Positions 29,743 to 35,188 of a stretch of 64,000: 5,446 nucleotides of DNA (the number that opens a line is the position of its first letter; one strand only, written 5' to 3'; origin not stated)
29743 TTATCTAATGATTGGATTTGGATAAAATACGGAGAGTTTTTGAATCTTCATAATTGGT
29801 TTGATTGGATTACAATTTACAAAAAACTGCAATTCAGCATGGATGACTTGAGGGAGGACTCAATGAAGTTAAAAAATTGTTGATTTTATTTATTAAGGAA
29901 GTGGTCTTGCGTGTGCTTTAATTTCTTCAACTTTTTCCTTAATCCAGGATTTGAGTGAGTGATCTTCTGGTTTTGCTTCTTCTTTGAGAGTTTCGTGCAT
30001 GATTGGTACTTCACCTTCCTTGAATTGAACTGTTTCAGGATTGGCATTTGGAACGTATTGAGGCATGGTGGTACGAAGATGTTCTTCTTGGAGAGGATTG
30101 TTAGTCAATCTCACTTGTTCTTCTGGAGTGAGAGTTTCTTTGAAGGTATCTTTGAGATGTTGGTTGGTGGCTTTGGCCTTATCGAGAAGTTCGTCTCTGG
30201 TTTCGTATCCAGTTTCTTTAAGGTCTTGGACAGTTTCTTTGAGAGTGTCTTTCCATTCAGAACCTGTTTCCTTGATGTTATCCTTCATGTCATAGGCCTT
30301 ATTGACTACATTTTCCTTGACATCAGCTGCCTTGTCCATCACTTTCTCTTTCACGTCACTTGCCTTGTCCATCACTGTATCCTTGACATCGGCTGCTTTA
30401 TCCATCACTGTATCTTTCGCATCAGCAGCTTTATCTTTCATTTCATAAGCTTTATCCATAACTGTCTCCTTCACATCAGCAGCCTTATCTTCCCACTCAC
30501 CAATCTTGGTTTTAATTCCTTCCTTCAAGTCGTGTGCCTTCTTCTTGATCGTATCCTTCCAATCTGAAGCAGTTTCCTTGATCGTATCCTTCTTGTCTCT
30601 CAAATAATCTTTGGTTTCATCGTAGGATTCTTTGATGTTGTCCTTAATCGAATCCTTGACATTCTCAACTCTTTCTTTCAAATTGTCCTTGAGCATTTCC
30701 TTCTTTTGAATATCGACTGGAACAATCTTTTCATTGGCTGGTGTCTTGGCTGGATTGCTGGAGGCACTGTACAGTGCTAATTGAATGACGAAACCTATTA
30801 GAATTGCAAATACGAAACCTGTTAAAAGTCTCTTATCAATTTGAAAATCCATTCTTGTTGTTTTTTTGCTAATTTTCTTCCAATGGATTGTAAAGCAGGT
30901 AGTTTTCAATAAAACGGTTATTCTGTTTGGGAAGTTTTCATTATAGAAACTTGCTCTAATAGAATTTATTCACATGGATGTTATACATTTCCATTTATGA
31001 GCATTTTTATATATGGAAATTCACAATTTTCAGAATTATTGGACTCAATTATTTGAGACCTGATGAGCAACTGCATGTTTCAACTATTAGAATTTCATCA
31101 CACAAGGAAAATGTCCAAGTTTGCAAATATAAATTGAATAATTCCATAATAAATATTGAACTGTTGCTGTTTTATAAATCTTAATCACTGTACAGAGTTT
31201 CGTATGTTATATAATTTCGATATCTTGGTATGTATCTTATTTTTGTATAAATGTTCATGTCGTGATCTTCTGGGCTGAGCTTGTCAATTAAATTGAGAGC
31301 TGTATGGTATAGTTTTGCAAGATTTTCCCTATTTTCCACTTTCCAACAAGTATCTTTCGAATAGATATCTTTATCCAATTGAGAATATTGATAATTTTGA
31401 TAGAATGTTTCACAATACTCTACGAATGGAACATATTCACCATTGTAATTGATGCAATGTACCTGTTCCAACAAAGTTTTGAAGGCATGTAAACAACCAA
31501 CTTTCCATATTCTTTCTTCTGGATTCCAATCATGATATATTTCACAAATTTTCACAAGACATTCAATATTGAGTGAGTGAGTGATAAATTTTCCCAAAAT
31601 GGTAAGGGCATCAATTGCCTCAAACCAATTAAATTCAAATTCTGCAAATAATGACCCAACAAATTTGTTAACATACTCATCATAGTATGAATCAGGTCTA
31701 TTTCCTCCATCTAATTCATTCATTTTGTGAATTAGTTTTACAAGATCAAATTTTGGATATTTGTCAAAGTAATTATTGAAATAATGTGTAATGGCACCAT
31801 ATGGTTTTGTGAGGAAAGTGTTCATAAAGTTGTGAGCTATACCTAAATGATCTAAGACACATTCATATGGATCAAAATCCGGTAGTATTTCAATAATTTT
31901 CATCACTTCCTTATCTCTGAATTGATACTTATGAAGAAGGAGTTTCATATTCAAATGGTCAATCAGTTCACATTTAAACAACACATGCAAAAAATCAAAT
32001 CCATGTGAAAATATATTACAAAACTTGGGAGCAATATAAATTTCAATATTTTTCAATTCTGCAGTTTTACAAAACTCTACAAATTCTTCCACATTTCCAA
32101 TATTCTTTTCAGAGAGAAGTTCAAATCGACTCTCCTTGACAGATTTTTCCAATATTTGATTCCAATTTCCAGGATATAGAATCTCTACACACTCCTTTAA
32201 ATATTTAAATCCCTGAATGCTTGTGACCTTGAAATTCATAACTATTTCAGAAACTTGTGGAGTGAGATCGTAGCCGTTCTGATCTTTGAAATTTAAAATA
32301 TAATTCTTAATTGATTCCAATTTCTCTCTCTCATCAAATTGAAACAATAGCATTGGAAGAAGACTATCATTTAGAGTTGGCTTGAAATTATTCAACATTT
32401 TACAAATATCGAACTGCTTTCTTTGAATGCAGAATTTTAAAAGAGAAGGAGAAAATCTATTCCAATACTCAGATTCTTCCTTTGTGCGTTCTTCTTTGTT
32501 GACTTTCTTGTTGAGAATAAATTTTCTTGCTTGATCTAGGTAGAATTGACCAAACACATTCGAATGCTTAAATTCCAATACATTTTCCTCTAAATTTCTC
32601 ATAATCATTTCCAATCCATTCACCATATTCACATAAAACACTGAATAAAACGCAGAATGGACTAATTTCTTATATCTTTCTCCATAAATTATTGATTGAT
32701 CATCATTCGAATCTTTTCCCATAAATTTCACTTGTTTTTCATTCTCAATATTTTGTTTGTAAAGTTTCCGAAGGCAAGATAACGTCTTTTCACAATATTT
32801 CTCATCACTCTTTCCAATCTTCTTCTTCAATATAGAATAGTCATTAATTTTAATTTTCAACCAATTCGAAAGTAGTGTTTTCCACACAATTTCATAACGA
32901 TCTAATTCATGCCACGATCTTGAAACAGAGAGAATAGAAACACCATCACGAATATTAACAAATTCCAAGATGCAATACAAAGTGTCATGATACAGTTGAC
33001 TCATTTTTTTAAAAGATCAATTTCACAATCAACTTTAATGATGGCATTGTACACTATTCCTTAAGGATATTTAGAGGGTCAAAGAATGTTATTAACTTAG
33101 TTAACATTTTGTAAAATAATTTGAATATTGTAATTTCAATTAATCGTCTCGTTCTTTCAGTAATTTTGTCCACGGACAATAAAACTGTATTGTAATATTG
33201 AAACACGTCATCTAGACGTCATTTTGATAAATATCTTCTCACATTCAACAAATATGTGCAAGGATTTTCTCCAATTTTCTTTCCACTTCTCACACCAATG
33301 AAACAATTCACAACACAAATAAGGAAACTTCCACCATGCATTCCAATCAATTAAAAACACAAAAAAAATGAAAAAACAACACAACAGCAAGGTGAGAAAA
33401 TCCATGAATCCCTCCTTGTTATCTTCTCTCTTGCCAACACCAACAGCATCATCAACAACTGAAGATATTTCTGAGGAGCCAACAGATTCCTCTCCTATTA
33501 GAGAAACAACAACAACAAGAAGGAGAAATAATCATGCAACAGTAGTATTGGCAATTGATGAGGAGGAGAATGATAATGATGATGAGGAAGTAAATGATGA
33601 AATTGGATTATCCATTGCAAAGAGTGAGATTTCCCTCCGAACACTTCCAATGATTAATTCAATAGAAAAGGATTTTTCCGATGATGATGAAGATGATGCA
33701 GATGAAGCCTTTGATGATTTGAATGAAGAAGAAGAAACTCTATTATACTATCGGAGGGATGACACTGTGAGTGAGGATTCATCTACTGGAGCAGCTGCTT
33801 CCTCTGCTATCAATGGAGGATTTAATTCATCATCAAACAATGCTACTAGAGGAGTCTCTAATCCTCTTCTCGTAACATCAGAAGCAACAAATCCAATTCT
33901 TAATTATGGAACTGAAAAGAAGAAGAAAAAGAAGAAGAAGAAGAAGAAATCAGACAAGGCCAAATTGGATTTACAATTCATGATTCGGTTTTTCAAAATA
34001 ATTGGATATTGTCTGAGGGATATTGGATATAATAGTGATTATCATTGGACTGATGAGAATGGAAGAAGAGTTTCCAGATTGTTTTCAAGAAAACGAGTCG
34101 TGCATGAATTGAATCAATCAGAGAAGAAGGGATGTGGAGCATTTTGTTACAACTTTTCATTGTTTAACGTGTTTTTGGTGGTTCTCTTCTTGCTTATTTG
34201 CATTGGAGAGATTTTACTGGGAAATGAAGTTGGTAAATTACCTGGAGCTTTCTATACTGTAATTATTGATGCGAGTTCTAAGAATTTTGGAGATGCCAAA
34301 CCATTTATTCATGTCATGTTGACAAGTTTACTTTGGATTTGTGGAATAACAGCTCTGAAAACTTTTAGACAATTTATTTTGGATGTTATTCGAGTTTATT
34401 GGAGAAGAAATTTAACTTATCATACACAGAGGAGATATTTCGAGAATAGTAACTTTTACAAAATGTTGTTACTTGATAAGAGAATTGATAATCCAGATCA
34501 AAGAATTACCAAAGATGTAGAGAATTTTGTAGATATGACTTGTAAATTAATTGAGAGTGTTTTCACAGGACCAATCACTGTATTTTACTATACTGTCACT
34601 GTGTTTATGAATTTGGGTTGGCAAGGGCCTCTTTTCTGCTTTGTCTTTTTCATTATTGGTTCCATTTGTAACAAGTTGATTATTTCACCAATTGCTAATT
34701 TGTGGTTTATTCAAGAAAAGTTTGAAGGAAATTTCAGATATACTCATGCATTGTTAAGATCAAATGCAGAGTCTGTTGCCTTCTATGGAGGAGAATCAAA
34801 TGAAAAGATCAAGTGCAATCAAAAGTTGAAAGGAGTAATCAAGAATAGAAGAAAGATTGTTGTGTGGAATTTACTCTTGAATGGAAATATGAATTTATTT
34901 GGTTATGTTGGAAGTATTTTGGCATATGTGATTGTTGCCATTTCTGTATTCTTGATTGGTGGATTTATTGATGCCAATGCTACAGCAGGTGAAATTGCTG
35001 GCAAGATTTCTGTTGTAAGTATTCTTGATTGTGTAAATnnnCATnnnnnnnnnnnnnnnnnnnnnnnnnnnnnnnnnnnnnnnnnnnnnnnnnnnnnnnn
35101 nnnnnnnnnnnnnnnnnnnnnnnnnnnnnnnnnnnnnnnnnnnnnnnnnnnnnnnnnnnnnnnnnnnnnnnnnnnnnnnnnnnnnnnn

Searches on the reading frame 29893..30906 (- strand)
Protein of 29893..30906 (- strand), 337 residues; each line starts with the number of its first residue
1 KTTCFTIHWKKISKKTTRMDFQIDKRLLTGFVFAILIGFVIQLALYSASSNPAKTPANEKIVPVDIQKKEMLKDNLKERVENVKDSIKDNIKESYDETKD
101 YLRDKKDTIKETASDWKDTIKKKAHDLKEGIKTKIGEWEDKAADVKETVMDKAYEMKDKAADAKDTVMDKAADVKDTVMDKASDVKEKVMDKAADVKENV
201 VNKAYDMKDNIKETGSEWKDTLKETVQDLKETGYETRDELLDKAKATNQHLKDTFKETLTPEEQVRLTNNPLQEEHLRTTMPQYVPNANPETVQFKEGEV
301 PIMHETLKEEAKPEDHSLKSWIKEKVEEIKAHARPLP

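Call 9: search_protein_families(library=pfam, proteins=[window:29893-30906:-], max_evalue=0.001)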
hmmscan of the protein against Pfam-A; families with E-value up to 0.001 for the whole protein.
window:29893-30906:- (337 aa): 3 families
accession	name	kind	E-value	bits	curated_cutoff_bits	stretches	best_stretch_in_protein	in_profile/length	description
PF01442.23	Apolipoprotein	-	3e-11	43.8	90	1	91-257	2-165/190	Apolipoprotein A1/A4/E domain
PF12732.12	YtxH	-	4.1e-08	34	37.5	0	88-131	27-70/71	YtxH-like protein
PF07464.16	ApoLp-III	-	0.0001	22.9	36.3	0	75-177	33-142/146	Apolipophorin-III precursor (apoLp-III)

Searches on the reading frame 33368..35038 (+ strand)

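Call 9: search_protein_families(library=pfam, proteins=[window:33368-35038:+], max_evalue=0.001)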
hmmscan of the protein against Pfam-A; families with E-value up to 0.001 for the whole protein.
window:33368-35038:+ (557 aa): 2 families
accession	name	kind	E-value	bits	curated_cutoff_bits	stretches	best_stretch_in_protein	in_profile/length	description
PF06472.20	ABC_membrane_2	-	2.7e-59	201.2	24.4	1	267-528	13-269/269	ABC transporter transmembrane region 2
PF00664.28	ABC_membrane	-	5.4e-07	30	28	1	378-527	102-250/274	ABC transporter transmembrane region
